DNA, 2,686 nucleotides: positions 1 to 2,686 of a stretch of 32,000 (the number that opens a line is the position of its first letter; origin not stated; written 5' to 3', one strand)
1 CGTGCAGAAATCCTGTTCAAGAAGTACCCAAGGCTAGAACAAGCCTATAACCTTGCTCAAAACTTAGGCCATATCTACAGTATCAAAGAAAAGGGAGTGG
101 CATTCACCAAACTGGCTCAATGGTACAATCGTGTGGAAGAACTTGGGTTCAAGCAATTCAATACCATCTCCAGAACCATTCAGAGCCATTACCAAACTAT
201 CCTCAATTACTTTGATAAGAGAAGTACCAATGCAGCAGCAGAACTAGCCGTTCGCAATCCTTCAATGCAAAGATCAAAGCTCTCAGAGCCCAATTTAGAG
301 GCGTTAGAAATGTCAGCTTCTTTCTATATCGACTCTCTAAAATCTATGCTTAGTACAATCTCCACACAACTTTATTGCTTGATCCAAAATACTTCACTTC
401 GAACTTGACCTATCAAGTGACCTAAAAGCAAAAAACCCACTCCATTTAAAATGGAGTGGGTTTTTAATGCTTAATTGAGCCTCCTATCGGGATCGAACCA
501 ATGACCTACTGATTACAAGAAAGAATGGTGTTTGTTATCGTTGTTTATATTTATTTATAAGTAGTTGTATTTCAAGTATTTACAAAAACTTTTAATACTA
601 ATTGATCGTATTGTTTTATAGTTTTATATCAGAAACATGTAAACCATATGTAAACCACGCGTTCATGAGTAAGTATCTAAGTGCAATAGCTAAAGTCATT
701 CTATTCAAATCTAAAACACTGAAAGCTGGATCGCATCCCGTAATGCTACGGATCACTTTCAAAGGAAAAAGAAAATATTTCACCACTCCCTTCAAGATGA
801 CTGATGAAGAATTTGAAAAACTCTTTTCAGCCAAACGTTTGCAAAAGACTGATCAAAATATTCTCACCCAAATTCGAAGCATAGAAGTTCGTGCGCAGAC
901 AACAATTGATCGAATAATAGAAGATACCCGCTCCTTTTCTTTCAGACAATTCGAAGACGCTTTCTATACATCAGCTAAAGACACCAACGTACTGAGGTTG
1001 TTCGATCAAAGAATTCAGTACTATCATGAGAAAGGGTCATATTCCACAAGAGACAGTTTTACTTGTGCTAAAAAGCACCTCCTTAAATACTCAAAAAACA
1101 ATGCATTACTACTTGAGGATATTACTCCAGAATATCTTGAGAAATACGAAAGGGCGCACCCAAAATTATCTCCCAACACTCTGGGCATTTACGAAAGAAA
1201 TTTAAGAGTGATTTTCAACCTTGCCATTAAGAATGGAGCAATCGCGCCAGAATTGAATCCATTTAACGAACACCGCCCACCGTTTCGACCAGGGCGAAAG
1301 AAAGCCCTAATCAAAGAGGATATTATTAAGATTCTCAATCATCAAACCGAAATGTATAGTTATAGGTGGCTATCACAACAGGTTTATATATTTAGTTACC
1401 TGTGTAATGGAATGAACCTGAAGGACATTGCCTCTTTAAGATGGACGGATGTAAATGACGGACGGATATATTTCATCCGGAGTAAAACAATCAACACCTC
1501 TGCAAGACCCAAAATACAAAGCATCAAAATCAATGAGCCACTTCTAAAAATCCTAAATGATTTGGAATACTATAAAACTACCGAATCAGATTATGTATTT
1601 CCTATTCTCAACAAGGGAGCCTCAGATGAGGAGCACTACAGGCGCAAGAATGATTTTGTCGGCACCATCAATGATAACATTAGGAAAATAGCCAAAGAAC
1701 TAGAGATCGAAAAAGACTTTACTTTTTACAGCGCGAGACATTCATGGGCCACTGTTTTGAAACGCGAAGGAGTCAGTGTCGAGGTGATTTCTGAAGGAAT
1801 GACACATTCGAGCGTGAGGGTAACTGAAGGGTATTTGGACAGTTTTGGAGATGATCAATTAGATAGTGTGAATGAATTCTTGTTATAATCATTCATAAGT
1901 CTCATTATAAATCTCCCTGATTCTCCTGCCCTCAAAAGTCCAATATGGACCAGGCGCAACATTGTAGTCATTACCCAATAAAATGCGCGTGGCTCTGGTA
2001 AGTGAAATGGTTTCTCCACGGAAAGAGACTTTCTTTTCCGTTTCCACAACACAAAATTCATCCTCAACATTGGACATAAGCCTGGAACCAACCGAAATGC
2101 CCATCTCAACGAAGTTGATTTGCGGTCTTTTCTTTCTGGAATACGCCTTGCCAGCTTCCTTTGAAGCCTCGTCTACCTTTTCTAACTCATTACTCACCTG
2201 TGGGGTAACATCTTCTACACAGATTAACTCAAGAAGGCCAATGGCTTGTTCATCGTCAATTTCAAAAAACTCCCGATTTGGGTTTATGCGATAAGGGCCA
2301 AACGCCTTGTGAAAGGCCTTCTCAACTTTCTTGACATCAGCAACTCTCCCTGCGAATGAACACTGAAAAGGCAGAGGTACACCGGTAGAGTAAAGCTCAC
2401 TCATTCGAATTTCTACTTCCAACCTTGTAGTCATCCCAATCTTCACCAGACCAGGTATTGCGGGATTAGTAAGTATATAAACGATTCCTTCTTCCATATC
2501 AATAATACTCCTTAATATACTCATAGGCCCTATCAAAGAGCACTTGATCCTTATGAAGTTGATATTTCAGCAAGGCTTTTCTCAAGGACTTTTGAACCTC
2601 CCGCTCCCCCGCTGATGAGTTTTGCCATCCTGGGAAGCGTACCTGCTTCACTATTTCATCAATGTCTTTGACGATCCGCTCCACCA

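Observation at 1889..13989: Type I R-M operon used as a scaffold for several nested accessory modules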

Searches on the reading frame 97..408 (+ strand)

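Call 9: search_protein_families(library=pfam, proteins=[window:97-408:+], max_evalue=0.001)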
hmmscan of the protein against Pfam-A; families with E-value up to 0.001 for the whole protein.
window:97-408:+ (103 aa): 1 family
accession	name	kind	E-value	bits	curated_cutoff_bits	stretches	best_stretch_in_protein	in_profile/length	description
PF01610.23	DDE_Tnp_ISL3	-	2.1e-09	38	23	1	2-49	167-214/240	Transposase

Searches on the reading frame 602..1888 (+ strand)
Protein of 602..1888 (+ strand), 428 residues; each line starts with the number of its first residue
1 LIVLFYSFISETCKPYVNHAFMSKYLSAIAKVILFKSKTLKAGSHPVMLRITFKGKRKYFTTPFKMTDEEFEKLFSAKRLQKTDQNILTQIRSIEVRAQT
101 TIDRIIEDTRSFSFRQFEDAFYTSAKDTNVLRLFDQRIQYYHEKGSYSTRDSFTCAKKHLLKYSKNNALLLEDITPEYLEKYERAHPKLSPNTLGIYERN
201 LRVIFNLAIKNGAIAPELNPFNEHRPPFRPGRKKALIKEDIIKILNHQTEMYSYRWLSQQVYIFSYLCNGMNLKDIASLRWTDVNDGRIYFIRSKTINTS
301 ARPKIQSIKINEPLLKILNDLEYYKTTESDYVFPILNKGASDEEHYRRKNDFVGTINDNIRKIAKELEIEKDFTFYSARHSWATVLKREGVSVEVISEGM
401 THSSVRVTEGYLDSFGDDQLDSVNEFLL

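Call 9: search_protein_families(library=pfam, proteins=[window:602-1888:+], max_evalue=0.001)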
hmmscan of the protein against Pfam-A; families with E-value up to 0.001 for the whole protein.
window:602-1888:+ (428 aa): 3 families
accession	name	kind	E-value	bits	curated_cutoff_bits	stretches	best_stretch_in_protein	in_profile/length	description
PF00589.27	Phage_integrase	-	1.3e-15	58.1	27.1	1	266-414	31-168/172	Phage integrase family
PF13102.12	Phage_int_SAM_5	-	3.6e-14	53.3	22.3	1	129-219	1-93/98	Phage integrase SAM-like domain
PF17293.8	Arm-DNA-bind_5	-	6.4e-11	43.1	22.6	1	32-111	1-81/87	Arm DNA-binding domain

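Call 69: search_protein_families(library=ncbifam, proteins=[window:602-1888:+], max_evalue=0.01)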
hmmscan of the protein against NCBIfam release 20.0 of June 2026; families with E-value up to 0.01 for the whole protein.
window:602-1888:+ (428 aa): 8 families
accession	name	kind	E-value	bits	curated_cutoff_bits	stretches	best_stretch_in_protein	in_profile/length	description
NF040815.2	recomb_XerA_Arch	equivalog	1.3e-11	44.6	220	1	146-413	13-253/263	site-specific tyrosine recombinase/integron integrase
TIGR02249.1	integrase_gron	subfamily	2.9e-06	26.9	265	1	330-411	215-297/315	integron integrase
TIGR02225.1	recomb_XerD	equivalog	2.5e-05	23.7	329.6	1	356-411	216-271/290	site-specific tyrosine recombinase XerD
NF003462.0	PRK05084.1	equivalog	0.00019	20.3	267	0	355-425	287-355/360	tyrosine recombinase XerS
NF040693.1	recomb_GmtY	equivalog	0.00023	20.5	340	0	350-412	368-430/441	gamma-mobile-trio recombinase GmtY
TIGR02224.1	recomb_XerC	equivalog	0.00038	19.9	335.15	0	355-412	218-275/295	tyrosine recombinase XerC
NF001399.0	PRK00283.1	subfamily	0.0023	17.2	279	1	356-411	224-280/300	tyrosine recombinase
NF011946.0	PRK15417.1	equivalog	0.0043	16.3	435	0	347-409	248-310/337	integron integrase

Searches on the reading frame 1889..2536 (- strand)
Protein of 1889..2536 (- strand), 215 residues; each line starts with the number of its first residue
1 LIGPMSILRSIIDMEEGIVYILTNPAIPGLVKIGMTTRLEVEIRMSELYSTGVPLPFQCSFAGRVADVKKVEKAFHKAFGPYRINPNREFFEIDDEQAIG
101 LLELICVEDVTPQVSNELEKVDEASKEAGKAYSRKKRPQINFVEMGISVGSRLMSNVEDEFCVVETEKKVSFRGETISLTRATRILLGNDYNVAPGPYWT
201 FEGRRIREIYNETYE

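Call 3: search_protein_families(library=pfam, proteins=[window:1889-2536:-], max_evalue=0.01)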
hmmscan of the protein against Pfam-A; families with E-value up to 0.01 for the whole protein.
window:1889-2536:- (215 aa): 2 families
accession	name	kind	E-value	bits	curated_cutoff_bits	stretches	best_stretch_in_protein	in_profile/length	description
PF10544.15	T5orf172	-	3.8e-17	63.1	20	1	17-105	1-100/101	T5orf172 domain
PF13455.12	MUG113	-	1.2e-13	51.9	22.3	1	31-103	1-71/73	Meiotically up-regulated gene 113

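Call 4: search_protein_families(library=padloc, proteins=[window:1889-2536:-], max_evalue=0.01)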
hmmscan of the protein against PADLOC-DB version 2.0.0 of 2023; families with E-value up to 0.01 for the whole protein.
window:1889-2536:- (215 aa): 6 families
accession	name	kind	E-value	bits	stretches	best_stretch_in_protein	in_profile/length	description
PDLC05041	PDC-S57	-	8.6e-74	245.7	1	14-214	3-207/212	-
PDLC05043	PDC-S57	-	8.2e-42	141.3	1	14-214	1-217/221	-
PDLC05042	PDC-S57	-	2.8e-14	51.3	1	15-106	6-100/245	-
PDLC05040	PDC-S57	-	2.4e-12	45.2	1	14-170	1-160/229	-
PDLC03977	PD-Lambda-1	-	4e-10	37.2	1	16-94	355-438/496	-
PDLC03976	PD-Lambda-1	-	9.1e-09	32.7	1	16-94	356-439/491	-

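Call 44: search_protein_families(library=ncbifam, proteins=[window:1889-2497:-], max_evalue=0.001)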
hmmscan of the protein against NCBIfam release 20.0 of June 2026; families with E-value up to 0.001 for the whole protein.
window:1889-2497:- (202 aa): 0 families
